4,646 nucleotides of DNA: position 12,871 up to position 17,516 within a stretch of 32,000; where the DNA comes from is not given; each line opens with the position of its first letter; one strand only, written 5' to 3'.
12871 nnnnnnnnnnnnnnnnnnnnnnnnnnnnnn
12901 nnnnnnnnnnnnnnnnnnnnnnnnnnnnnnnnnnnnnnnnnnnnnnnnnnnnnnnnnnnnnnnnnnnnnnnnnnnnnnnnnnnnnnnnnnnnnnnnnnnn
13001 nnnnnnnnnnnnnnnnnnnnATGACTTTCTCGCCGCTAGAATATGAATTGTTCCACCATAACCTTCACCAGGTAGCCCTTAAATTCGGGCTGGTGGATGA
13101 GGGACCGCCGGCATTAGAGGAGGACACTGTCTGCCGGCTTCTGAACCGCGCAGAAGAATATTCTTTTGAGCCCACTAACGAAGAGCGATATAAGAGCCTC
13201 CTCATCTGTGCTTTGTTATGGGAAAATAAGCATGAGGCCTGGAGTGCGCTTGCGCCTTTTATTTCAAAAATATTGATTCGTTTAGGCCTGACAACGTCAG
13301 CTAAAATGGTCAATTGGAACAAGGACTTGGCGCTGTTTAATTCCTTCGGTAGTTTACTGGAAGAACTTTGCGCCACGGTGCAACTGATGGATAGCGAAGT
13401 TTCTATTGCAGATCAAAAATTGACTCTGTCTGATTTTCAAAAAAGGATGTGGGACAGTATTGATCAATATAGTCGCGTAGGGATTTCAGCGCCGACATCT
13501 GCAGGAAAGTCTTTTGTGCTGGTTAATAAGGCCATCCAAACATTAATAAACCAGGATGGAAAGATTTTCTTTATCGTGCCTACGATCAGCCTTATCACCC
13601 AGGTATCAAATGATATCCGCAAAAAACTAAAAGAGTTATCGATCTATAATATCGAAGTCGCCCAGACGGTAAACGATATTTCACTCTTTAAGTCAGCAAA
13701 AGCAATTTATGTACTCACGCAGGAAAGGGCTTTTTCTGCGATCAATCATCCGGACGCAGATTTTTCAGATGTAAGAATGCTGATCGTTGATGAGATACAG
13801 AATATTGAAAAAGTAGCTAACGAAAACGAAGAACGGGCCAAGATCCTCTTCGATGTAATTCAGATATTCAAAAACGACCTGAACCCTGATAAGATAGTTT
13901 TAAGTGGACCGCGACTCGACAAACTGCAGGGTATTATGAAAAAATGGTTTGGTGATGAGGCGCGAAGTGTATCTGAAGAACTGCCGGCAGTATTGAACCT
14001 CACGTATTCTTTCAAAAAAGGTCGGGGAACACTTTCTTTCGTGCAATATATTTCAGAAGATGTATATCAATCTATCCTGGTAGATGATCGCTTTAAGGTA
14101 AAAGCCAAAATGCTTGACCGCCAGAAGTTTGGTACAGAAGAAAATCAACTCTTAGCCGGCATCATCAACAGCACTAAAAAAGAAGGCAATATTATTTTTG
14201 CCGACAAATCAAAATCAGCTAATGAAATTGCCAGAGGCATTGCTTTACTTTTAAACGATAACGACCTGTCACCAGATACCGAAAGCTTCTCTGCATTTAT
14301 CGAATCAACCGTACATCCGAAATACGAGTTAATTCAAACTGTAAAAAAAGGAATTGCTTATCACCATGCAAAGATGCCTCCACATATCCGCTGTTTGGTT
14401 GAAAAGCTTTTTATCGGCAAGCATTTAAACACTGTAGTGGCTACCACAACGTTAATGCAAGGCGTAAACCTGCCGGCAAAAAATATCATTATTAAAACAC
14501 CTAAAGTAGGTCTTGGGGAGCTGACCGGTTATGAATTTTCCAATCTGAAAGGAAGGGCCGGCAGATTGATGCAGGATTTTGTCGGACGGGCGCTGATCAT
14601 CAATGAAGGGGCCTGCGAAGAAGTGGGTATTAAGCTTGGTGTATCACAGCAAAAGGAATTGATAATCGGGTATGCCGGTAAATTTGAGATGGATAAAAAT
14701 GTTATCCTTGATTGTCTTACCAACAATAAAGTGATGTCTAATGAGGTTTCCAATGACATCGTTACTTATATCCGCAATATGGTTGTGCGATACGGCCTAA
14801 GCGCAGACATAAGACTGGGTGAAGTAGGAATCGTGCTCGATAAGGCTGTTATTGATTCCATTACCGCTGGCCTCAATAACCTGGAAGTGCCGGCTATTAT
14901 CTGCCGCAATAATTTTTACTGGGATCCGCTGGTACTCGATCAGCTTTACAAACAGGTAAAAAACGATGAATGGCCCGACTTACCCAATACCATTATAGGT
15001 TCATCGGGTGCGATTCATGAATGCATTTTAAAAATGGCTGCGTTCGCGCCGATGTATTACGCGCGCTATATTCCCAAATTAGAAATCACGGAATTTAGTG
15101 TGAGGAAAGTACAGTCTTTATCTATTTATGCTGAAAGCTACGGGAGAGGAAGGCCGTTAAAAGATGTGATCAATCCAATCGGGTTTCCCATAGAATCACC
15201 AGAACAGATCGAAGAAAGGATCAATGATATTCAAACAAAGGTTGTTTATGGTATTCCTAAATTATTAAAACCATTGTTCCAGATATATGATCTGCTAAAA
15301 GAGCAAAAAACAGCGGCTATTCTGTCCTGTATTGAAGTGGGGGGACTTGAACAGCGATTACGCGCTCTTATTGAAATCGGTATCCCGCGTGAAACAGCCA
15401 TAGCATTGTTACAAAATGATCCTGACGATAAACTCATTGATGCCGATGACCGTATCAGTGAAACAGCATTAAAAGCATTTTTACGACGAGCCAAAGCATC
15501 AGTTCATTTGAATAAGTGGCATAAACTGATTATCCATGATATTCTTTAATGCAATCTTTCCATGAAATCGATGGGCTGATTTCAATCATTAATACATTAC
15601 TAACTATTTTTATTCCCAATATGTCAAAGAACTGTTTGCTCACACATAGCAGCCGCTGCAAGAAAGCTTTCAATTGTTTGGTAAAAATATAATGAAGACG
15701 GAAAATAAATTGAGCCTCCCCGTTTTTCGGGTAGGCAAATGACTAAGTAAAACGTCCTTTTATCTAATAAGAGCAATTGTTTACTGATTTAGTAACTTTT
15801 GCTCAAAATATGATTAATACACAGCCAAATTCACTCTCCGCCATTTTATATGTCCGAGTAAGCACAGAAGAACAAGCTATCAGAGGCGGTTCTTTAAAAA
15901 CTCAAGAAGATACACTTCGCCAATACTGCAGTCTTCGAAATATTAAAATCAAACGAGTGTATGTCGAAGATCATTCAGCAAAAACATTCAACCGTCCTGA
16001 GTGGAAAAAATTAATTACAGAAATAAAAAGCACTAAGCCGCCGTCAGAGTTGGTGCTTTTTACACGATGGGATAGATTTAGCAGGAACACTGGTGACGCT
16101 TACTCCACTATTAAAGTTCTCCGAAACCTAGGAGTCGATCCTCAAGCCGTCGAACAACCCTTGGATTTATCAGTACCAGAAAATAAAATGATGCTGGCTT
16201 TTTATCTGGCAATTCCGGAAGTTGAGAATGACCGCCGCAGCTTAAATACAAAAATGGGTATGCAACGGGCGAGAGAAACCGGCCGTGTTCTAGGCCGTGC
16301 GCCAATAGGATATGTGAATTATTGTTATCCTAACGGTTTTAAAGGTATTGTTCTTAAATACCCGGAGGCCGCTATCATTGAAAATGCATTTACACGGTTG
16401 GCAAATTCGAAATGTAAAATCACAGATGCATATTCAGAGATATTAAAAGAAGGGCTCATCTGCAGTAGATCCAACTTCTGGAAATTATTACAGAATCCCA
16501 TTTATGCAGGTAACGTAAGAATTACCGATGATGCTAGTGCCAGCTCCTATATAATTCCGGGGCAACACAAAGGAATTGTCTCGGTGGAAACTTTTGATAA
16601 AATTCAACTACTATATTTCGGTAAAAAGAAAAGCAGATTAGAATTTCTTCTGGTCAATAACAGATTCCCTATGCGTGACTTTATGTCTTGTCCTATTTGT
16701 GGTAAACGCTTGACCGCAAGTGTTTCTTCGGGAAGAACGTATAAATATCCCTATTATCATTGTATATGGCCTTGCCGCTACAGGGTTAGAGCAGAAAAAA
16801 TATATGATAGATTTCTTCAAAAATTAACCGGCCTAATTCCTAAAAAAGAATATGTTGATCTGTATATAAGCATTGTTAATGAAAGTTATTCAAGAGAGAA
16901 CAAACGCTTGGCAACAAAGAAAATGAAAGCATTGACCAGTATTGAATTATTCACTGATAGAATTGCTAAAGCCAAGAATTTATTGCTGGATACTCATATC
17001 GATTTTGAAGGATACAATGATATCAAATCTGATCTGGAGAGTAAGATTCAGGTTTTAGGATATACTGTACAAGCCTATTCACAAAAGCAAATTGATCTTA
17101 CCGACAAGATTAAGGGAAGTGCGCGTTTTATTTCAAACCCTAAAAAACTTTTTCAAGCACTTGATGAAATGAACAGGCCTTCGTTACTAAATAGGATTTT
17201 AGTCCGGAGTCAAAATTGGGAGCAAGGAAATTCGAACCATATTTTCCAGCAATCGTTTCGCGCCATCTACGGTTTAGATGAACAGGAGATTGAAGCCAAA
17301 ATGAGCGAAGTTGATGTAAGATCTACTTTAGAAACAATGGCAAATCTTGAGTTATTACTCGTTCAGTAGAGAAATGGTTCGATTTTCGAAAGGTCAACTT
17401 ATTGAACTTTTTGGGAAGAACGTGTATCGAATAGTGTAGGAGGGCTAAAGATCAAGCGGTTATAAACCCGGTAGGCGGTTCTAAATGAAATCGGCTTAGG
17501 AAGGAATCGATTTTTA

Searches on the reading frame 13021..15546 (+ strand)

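Call 68: search_protein_families(library=pfam, proteins=[window:13021-15546:+], max_evalue=0.0001)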
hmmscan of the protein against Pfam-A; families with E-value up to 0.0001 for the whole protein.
window:13021-15546:+ (842 aa): 2 families
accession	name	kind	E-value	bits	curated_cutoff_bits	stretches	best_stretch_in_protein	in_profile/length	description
PF00270.35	DEAD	-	6.2e-16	59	26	1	138-265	2-132/167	DEAD/DEAH box helicase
PF04851.21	ResIII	-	6e-08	33.2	22.5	1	138-259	6-134/164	Type III restriction enzyme, res subunit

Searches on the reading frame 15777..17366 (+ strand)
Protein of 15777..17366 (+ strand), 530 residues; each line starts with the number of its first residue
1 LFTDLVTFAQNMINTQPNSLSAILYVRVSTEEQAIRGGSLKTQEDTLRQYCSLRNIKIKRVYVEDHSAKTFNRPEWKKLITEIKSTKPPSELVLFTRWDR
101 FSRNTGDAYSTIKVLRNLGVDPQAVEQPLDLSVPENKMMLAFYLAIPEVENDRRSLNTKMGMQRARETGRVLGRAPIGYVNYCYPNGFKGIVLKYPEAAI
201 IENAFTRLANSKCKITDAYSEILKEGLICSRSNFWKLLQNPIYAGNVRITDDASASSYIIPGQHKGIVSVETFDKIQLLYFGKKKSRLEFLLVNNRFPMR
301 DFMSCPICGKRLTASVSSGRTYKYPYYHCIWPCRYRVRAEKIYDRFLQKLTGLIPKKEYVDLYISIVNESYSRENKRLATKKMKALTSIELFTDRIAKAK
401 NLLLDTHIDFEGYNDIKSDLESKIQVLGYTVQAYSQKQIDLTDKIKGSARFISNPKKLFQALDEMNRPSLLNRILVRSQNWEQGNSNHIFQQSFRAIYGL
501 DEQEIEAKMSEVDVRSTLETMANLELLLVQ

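Call 68: search_protein_families(library=pfam, proteins=[window:15777-17366:+], max_evalue=0.0001)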
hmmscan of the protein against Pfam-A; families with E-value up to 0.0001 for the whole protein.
window:15777-17366:+ (530 aa): 2 families
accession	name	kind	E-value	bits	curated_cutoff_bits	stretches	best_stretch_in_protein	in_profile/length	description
PF00239.26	Resolvase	-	9.8e-26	91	23.3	1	22-170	1-144/145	Resolvase, N terminal domain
PF07508.19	Recombinase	-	6.4e-07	30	21.1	1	198-277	4-96/102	Recombinase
